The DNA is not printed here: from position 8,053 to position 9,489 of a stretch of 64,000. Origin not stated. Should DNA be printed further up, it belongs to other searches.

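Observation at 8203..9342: Cys-rich, radical-SAM-like protein with a non-canonical CxxCxxC cluster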

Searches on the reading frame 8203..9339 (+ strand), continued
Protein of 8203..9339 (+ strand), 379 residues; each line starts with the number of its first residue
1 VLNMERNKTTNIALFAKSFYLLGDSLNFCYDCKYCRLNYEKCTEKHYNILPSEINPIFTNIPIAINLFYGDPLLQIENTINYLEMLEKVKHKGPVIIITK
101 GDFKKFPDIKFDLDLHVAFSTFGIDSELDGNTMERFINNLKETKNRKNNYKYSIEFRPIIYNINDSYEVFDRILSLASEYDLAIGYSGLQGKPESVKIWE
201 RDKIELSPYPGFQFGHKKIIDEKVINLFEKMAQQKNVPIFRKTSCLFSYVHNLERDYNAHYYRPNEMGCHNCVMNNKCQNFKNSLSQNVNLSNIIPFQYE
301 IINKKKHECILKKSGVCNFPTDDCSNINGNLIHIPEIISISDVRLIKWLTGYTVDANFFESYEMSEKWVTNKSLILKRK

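Call 31: find_related_loci(query=A1, collection=genome_contigs, flank=7000)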
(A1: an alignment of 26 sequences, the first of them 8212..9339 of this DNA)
Query A1 (376 aa) in genome_contigs; peptide patterns used: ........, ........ (x = any residue, [..] = any of these).
90 stretches matched a pattern; 45 encode a relative of the query (tblastn E <= 1e-3); 45 distinct loci.
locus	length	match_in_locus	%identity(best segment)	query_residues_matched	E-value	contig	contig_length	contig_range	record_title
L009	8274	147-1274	75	1-376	0e+0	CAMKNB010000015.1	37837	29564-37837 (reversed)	MAG: uncultured Tenericutes bacterium isolate SRR12081293_bin.88_metaWRAP_v1.3_MAG genome assembly, contig: ERZ12289773.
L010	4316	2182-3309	75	1-376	0e+0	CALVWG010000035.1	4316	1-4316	MAG: uncultured Bacilli bacterium isolate E07__bin156 genome assembly, contig: E07__k127_6227517, whole genome shotgun s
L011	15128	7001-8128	74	1-376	0e+0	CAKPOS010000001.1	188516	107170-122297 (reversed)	MAG: uncultured Bacilli bacterium isolate REFINED_METABAT215_TOP10_CONTIGS_1500_ASSEMBLY_K77_MERGED__Hadza_MoBio_C-REDO_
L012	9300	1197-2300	77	7-374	0e+0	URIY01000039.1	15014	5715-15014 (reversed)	uncultured Tenericutes bacterium isolate UMGS1045 genome assembly, contig: NODE_2422_length_15014_cov_14.073133, whole g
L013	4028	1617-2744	74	1-376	0e+0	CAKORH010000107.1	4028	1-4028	MAG: uncultured Bacilli bacterium isolate REFINED_METABAT215_TOP10_CONTIGS_1500_ASSEMBLY_K77_MERGED__Hadza_MoBio_hadza-A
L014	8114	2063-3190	74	1-376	0e+0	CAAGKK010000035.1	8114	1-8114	MAG TPA_asm: Clostridia bacterium, isolate HGM13634, WGS project CAAGKK010000000 data, contig: SRS476302_106_k119_250083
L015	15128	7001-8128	74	1-376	0e+0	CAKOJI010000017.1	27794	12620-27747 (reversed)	MAG: uncultured Bacilli bacterium isolate REFINED_METABAT215_TOP10_CONTIGS_1500_ASSEMBLY_K77_MERGED__Hadza_MoBio_hadza-A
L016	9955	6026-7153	75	1-376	0e+0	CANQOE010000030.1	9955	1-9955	MAG: uncultured Bacilli bacterium isolate Lapin-033__bin60 genome assembly, contig: Lapin-033__NODE_5743_length_9955_cov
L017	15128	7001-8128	74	1-376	0e+0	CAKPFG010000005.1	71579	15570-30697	MAG: uncultured Bacilli bacterium isolate REFINED_METABAT215_TOP10_CONTIGS_1500_ASSEMBLY_K77_MERGED__Nepal_MoBio_Fiber-H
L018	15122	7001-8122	74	1-374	0e+0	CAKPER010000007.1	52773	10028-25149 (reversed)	MAG: uncultured Bacilli bacterium isolate REFINED_METABAT215_TOP10_CONTIGS_1500_ASSEMBLY_K77_MERGED__Hadza_MoBio_hadza-A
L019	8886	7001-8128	73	1-376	0e+0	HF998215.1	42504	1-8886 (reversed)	Coprobacillus sp. CAG:605 genomic scaffold, scf14, whole genome shotgun sequence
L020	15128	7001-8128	72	1-376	0e+0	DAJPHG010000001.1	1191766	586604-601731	MAG TPA_asm: Bacilli bacterium isolate VEG01_HIC_0010 tig00004983, whole genome shotgun sequence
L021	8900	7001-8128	72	1-376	0e+0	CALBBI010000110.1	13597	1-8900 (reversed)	MAG TPA_asm: uncultured Firmicutes bacterium isolate SRR1761718_bin.24_CONCOCT_v1.1_MAG genome assembly, contig: ERZ1756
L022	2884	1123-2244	74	1-374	0e+0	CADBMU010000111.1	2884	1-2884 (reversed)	MAG: uncultured Erysipelotrichaceae bacterium isolate RUG14121 genome assembly, contig: RUG14121_asm_111, whole genome s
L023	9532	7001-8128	73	1-376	0e+0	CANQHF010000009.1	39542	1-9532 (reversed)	MAG: uncultured Bacilli bacterium isolate Lapin-030__bin25 genome assembly, contig: Lapin-030__NODE_1470_length_39542_co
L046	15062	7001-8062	63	10-365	1e-153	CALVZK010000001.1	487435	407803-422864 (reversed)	MAG: uncultured Clostridia bacterium isolate BRZ_SF__bin122 genome assembly, contig: BRZ_SF__NODE_1_length_487435_cov_13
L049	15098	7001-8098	54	3-369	5e-128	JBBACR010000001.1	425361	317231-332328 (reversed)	MAG: Candidatus Pacearchaeota archaeon isolate SO_2017_LW1_53 NODE_4_length_425361_cov_5.697649_LW64-88_2017, whole geno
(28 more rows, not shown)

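Call 35: search_protein_families(library=pfam, proteins=[L001:9131-9754:+, L007:7137-7757:+, L046:8071-8625:+, L012:2391-3338:+, L049:8624-9253:+, L007:4942-5889:+, L007:1292-2593:+, L007:2598-4937:+], max_evalue=0.1)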
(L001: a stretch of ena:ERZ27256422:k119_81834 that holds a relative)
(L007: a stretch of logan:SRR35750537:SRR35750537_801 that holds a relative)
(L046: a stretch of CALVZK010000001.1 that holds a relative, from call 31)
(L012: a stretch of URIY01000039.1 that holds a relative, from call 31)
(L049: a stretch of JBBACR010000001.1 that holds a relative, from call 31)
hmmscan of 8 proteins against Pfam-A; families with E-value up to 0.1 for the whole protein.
L001:9131-9754:+ (208 aa): 2 families
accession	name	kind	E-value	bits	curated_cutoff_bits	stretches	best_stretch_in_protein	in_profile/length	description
PF13344.12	Hydrolase_6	-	0.045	14.2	27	0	68-119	11-59/101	Haloacid dehalogenase-like hydrolase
PF24694.1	LNS2_PITM1-3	-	0.086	13.3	27.7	0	68-121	18-68/124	PITM 1-3, LNS2 domain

L007:7137-7757:+ (207 aa): 5 families
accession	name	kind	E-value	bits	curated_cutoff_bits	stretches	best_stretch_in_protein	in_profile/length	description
PF00702.32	Hydrolase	-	5.6e-05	24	26.4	1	7-146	5-181/191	haloacid dehalogenase-like hydrolase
PF06941.18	NT5C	-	0.0017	18.7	24.8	1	5-184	3-170/180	5' nucleotidase, deoxy (Pyrimidine), cytosolic type C protein (NT5C)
PF13344.12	Hydrolase_6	-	0.015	15.8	27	0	75-103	17-45/101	Haloacid dehalogenase-like hydrolase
PF18640.6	LepB_N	-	0.022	14.8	25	1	56-141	83-152/183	LepB N-terminal domain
PF01918.27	Alba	-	0.024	14.8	25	1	68-104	6-41/66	Alba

L046:8071-8625:+ (185 aa): 0 families

L012:2391-3338:+ (316 aa): 1 family
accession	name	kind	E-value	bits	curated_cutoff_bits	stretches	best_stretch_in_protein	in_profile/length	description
PF11056.14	UvsY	-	0.01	16.7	22.8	1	161-190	89-118/128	Recombination, repair and ssDNA binding protein UvsY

L049:8624-9253:+ (210 aa): 1 family
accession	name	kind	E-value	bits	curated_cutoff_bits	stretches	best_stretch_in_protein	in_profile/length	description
PF18143.6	HAD_SAK_2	-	7.5e-23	81.9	27.5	1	20-197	1-137/139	HAD domain in Swiss Army Knife RNA repair proteins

L007:4942-5889:+ (316 aa): 2 families
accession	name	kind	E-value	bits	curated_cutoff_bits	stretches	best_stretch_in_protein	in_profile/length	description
PF23822.1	DUF7192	-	2.6e-20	73.3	27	1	27-251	10-244/281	Domain of unknown function (DUF7192)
PF19775.4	DUF6261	-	0.042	14.2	27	0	143-194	39-90/154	Family of unknown function (DUF6261)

L007:1292-2593:+ (434 aa): 1 family
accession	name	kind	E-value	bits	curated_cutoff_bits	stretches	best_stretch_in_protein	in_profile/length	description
PF20466.3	MmeI_TRD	-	0.025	14.3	27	1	338-406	3-71/207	MmeI, target recognition domain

L007:2598-4937:+ (780 aa): 8 families
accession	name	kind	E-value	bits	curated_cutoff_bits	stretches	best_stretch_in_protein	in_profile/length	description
PF00004.35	AAA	-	2.6e-06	28.4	21.2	1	504-617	2-104/131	ATPase family associated with various cellular activities (AAA)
PF07728.20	AAA_5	-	1.5e-05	25.5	22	1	505-630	4-130/139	AAA domain (dynein-related subfamily)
PF16881.10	LIAS_N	-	0.0019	19.1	27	0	32-94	15-74/96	N-terminal domain of lipoyl synthase of Radical_SAM family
PF03215.21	Rad17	-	0.0027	18.1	23.8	1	505-556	50-102/186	Rad17 P-loop domain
PF00910.28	RNA_helicase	-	0.019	15.9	21.5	0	504-528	2-26/105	RNA helicase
PF13401.12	AAA_22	-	0.021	15.6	27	0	504-524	9-29/130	AAA domain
PF10274.15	ParcG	-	0.029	15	22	1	274-369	57-154/183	Parkin co-regulated protein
PF00005.33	ABC_tran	-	0.051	14.6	25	0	499-534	10-42/137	ABC transporter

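Call 43: search_solved_structures(query=A2, max_evalue=10, show_alignments=2)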
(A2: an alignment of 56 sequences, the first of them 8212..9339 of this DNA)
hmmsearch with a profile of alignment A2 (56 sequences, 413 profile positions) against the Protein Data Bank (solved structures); distinct sequences matched with E-value up to 10: 15.
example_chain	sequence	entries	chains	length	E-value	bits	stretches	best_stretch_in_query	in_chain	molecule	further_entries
6y1x_A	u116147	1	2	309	0.0071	18.3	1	19-118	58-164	Radical SAM domain protein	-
2ht9_A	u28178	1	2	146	0.14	14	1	220-260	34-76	Glutaredoxin-2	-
2fls_A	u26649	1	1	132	0.2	13.5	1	226-260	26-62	Glutaredoxin-2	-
2cq9_A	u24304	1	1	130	0.21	13.4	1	226-260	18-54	GLRX2 protein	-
6fz6_A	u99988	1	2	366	0.23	13.3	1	11-86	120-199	Probable dual-specificity RNA methyltransferase RlmN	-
3can_A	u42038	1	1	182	0.23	13.3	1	64-174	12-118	Pyruvate-formate lyase-activating enzyme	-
5it7_hh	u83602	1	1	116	0.27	13.1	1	132-197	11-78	KLLA0F05247p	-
6uz7_Bh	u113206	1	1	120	0.29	13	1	132-197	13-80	KLLA0F05247p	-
5wgg_A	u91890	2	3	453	0.36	12.6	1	11-71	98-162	Radical SAM domain protein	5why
9p0p_A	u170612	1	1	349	0.43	12.4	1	8-36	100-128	Ribosomal RNA large subunit methyltransferase Cfr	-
7wzv_A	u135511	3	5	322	0.8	11.5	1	11-133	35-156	4Fe-4S cluster-binding domain-containing protein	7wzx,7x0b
7bi7_A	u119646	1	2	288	0.83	11.5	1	19-110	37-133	FeMo cofactor biosynthesis protein NifB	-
7jmb_A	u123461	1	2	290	0.85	11.4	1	19-110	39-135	Nitrogenase iron-molybdenum cofactor biosynthesis protein NifB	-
7jma_A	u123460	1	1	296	0.86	11.4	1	19-110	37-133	Nitrogenase iron-molybdenum cofactor biosynthesis protein NifB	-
8fjg_A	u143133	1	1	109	1.4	10.7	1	165-230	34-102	H12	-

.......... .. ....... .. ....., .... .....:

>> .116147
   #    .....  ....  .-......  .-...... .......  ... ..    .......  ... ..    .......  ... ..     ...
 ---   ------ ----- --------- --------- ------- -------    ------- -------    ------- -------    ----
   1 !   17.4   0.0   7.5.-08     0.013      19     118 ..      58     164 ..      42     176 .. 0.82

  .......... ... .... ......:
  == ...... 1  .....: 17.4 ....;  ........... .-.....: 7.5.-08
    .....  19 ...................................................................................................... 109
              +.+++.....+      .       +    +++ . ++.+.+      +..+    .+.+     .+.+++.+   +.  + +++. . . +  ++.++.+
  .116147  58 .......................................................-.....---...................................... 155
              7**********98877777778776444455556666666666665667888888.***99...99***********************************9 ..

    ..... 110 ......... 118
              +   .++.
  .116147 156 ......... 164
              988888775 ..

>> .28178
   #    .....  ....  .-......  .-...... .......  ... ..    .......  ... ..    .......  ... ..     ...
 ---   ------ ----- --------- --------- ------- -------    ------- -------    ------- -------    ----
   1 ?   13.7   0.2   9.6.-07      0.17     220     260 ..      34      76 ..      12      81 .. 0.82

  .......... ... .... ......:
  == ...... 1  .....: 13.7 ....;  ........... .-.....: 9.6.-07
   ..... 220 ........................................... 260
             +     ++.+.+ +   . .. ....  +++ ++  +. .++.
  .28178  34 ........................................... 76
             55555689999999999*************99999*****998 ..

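Call 44: search_protein_families(library=pfam, proteins=[P0140, P0174, P0176, P0254, P0218, P0235, P0238, P0227, P0266, P0144], max_evalue=0.01)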
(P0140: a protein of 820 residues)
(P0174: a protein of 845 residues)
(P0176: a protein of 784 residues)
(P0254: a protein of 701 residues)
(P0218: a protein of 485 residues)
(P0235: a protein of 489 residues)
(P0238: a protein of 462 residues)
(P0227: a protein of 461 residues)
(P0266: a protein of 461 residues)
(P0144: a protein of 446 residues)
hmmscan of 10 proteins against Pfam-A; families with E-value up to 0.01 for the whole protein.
P0140 (820 aa): 1 family
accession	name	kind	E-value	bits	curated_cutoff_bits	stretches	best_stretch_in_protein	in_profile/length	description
PF04055.27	Radical_SAM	-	1.8e-16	61.2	29.5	2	110-261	9-158/166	Radical SAM superfamily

P0174 (845 aa): 4 families
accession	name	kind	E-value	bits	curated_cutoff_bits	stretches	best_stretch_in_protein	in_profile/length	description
PF00266.25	Aminotran_5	-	1e-50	173.2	21.5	1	17-305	3-297/371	Aminotransferase class-V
PF01212.27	Beta_elim_lyase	-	2.5e-08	34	27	1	88-275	62-249/288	Beta-eliminating lyase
PF00282.25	Pyridoxal_deC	-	0.00061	19.1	27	1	82-212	130-267/375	Pyridoxal-dependent decarboxylase conserved domain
PF05889.19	SepSecS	-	0.0058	15.8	21.1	1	75-187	75-192/389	O-phosphoseryl-tRNA(Sec) selenium transferase, SepSecS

P0176 (784 aa): 3 families
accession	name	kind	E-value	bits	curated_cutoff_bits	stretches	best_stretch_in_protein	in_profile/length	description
PF00266.25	Aminotran_5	-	6.1e-58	197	21.5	1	5-385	1-371/371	Aminotransferase class-V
PF00155.27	Aminotran_1_2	-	6.1e-10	39.3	19.7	1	3-171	2-185/361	Aminotransferase class I and II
PF01053.26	Cys_Met_Meta_PP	-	0.0038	16.3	27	1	122-191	125-194/381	Cys/Met metabolism PLP-dependent enzyme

P0254 (701 aa): 1 family
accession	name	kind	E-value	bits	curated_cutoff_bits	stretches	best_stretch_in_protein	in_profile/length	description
PF05014.21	Nuc_deoxyrib_tr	-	1.2e-06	29.1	28.8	1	42-98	44-102/117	Nucleoside 2-deoxyribosyltransferase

P0218 (485 aa): 0 families

P0235 (489 aa): 2 families
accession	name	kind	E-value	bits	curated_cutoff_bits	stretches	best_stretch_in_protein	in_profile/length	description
PF03819.22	MazG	-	3.2e-06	27.7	22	1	32-97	12-72/74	MazG nucleotide pyrophosphohydrolase domain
PF04055.27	Radical_SAM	-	1.6e-05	25.6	29.5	1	121-279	2-158/166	Radical SAM superfamily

P0238 (462 aa): 1 family
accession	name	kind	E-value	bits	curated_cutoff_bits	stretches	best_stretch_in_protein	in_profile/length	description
PF04055.27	Radical_SAM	-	0.00013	22.6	29.5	0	121-209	6-89/166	Radical SAM superfamily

P0227 (461 aa): 0 families

P0266 (461 aa): 0 families

P0144 (446 aa): 0 families

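Call 54: find_homologous_proteins(query=A3, max_evalue=0.001)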
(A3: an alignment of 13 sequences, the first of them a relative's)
Query A3 (13 sequences) (397 aa, profile of the alignment): 8 proteins with E <= 0.001 among 8000 candidates.
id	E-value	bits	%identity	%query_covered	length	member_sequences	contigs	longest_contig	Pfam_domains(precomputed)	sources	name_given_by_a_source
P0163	5.9e-143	494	100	100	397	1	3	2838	-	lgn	-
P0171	1.7e-137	476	38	95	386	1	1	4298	-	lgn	-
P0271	1.0e-132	461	47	94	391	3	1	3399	-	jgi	-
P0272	1.4e-127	444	55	95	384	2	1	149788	-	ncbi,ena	-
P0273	8.4e-126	438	50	97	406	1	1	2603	-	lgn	-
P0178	2.1e-125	437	23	90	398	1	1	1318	-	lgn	-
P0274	1.1e-70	256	45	65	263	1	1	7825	-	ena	-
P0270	4.1e-68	248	48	57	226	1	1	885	-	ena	-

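Call 55: find_encoding_contigs(protein=P0272, flank=8000, max_places=2)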
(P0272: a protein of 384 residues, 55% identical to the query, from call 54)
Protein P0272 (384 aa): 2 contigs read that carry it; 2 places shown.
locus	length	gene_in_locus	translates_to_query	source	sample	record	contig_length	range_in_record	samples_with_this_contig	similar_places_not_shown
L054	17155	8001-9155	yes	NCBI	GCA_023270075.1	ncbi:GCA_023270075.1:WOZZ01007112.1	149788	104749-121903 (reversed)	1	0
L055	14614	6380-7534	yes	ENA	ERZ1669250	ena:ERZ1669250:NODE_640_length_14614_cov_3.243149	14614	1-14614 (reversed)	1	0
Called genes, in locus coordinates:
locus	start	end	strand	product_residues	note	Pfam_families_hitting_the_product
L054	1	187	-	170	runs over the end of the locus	-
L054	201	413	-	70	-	PF01402:RHH_1 (weak)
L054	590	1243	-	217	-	PF13506:Glyco_transf_21 (weak), PF13641:Glyco_tranf_2_3 (weak), PF00535:Glycos_transf_2, PF10111:Glyco_tranf_2_2 (faint), PF13641:Glyco_tranf_2_3 (weak)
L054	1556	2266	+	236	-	PF00293:NUDIX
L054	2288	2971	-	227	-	-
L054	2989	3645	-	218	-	-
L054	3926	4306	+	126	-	-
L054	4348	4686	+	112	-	-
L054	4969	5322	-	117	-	-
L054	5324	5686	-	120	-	-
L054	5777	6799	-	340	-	PF13481:AAA_25, PF03796:DnaB_C, PF06745:ATPase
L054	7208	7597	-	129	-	-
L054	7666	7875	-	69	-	PF00313:CSD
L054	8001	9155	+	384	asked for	-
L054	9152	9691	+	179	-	PF00406:ADK, PF13207:AAA_17, PF13238:AAA_18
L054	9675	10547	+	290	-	-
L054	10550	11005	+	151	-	-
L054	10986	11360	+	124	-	-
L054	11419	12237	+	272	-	PF01149:Fapy_DNA_glyco, PF06831:H2TH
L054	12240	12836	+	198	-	PF03167:UDG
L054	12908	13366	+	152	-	PF06146:PsiE (weak)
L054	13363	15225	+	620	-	PF01653:DNA_ligase_aden, PF03120:OB_DNA_ligase, PF14520:HHH_5 (faint), PF12826:HHH_2 (weak), PF00533:BRCT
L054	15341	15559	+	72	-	-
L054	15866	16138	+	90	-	-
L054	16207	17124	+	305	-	PF07728:AAA_5, PF08406:CbbQ_C (weak)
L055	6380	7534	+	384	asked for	-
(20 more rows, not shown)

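Call 56: find_encoding_contigs(protein=P0171, flank=5000, max_places=2)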
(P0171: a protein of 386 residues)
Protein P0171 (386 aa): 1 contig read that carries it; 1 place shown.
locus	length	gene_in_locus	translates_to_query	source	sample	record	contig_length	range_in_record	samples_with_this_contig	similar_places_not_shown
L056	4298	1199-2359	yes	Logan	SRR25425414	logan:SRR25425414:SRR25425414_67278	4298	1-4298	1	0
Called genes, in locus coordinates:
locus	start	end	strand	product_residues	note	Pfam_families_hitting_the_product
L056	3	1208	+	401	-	?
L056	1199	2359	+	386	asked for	-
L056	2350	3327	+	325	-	-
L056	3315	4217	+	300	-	-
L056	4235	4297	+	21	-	?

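Call 58: find_encoding_contigs(protein=P0001, flank=6000, max_places=2)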
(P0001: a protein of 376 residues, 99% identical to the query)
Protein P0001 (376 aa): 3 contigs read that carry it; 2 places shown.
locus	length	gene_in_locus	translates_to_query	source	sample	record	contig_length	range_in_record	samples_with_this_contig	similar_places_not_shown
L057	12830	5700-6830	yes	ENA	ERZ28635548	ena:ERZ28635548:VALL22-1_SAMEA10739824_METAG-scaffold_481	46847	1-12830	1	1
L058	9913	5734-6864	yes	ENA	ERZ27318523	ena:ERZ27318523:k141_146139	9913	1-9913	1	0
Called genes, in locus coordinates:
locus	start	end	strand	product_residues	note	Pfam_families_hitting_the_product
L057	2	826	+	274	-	?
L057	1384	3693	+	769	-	PF00005:ABC_tran, PF02463:SMC_N (weak), PF13304:AAA_21 (faint), PF02687:FtsX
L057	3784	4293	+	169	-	PF01966:HD (weak)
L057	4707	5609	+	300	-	PF00126:HTH_1, PF03466:LysR_substrate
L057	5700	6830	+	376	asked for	-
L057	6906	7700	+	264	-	-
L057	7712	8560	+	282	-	PF13475:DUF4116 (weak)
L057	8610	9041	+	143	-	-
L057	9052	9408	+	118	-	PF13811:DUF4186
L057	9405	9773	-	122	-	PF12670:DUF3792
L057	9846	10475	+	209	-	PF20730:YetF_N (faint), PF04239:DUF421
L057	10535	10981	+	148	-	PF07963:N_methyl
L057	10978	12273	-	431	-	PF01943:Polysacc_synt, PF13440:Polysacc_synt_3, PF03023:MurJ (weak), PF01554:MatE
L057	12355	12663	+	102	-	PF13797:Post_transc_reg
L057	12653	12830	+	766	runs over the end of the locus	PF21760:SecD_1st, PF22599:SecDF_P1_head (faint), PF02355:SecD_SecF_C, PF07549:Sec_GG (weak), PF02355:SecD_SecF_C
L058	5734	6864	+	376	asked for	-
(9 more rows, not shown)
